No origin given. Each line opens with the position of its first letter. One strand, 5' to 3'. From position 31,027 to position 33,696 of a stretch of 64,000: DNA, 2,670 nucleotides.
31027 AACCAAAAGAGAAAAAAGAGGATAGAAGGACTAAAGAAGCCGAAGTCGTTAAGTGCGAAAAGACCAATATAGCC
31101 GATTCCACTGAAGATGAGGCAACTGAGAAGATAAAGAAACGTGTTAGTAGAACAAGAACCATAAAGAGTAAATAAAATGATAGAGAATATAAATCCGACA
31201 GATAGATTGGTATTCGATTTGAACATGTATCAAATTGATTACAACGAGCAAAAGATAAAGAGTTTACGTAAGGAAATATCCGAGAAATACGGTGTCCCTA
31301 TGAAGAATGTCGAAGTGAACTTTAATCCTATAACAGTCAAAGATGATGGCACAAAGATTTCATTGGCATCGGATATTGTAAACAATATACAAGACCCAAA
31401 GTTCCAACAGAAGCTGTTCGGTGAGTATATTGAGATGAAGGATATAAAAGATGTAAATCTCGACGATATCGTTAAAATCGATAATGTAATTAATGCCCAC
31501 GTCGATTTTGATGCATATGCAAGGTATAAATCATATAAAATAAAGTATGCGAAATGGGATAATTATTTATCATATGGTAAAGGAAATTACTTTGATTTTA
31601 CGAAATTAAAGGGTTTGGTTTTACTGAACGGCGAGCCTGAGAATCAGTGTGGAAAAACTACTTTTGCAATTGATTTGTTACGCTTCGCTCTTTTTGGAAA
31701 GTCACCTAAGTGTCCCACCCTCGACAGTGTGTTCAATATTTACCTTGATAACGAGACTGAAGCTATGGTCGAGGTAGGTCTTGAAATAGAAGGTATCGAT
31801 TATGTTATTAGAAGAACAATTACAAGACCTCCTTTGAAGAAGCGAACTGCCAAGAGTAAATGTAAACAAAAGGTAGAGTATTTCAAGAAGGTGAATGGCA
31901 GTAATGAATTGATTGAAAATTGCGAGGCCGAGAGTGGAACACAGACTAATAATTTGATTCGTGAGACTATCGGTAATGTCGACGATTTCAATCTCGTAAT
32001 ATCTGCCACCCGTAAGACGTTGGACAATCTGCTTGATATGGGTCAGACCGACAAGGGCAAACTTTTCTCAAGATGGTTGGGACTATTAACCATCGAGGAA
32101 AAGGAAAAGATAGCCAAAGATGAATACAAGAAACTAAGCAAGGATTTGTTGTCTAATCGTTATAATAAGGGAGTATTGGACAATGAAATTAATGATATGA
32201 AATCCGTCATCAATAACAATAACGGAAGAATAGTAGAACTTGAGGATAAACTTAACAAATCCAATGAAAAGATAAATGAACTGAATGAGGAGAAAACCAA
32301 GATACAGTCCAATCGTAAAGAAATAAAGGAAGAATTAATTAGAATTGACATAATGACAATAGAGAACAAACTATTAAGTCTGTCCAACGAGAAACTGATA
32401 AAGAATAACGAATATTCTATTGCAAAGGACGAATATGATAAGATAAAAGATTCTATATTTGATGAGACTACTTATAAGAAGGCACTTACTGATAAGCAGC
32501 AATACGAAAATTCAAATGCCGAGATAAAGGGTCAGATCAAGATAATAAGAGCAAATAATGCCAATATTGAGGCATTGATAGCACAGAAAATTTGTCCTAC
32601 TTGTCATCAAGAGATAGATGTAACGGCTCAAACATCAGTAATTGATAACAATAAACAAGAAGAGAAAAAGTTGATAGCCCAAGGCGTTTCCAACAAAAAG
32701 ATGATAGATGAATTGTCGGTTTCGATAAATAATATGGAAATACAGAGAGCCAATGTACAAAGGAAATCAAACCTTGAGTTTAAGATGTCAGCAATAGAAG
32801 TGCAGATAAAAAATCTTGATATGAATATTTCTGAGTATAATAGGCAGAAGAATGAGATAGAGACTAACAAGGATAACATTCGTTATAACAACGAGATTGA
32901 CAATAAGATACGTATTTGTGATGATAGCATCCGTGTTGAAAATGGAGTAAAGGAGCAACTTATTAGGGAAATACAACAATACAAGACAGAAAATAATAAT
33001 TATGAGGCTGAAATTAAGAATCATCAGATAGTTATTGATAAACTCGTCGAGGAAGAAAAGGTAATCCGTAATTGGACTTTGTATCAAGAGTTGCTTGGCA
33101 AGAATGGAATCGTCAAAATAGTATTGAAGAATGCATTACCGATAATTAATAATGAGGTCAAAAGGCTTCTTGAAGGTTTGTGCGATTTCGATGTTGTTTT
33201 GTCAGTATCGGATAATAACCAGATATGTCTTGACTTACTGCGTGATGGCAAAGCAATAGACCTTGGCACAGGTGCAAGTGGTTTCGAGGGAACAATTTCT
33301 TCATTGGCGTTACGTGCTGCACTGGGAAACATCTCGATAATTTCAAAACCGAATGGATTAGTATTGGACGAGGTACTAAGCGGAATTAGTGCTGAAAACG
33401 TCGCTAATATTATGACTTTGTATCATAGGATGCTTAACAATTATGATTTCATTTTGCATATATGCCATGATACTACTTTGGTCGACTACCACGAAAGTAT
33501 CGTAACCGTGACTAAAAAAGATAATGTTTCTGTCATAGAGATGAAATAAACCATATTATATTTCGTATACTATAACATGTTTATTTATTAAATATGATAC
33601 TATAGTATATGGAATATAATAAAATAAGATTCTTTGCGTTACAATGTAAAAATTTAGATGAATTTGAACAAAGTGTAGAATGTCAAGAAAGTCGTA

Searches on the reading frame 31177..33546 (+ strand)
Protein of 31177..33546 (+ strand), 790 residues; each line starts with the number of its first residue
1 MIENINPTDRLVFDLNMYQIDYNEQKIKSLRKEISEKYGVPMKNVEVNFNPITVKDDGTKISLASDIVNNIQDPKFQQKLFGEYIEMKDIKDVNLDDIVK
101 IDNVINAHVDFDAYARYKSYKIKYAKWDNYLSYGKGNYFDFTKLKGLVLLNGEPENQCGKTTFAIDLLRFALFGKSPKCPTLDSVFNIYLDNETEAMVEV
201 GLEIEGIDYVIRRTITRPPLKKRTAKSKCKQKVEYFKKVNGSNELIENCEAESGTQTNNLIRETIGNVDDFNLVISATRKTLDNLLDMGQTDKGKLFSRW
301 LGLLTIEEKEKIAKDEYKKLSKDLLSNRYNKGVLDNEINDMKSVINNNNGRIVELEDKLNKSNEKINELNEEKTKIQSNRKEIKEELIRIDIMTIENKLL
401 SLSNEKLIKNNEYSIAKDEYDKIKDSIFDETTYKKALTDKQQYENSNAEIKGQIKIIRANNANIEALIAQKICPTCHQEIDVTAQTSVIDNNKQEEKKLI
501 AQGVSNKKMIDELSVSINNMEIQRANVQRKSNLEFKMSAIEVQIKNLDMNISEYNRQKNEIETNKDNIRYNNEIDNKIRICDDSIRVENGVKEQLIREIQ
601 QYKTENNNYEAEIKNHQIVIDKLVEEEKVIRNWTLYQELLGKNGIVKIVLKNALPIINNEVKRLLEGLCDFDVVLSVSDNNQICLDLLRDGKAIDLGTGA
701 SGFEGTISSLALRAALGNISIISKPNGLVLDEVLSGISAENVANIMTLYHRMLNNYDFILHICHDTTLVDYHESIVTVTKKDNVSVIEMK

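Call 26: search_protein_families(library=phrogs, proteins=[window:31177-33546:+], max_evalue=0.00001)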
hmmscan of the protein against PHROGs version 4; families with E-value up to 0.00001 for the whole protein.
window:31177-33546:+ (790 aa): 2 families
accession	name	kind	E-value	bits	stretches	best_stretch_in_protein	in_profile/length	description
phrog_77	-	DNA, RNA and nucleotide metabolism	5.6e-49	168.5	1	23-788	232-953/967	SbcC-like subunit of palindrome specific endonuclease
phrog_35725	-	other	1.8e-06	26.9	0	335-733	899-1307/1376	metallo-phosphoesterase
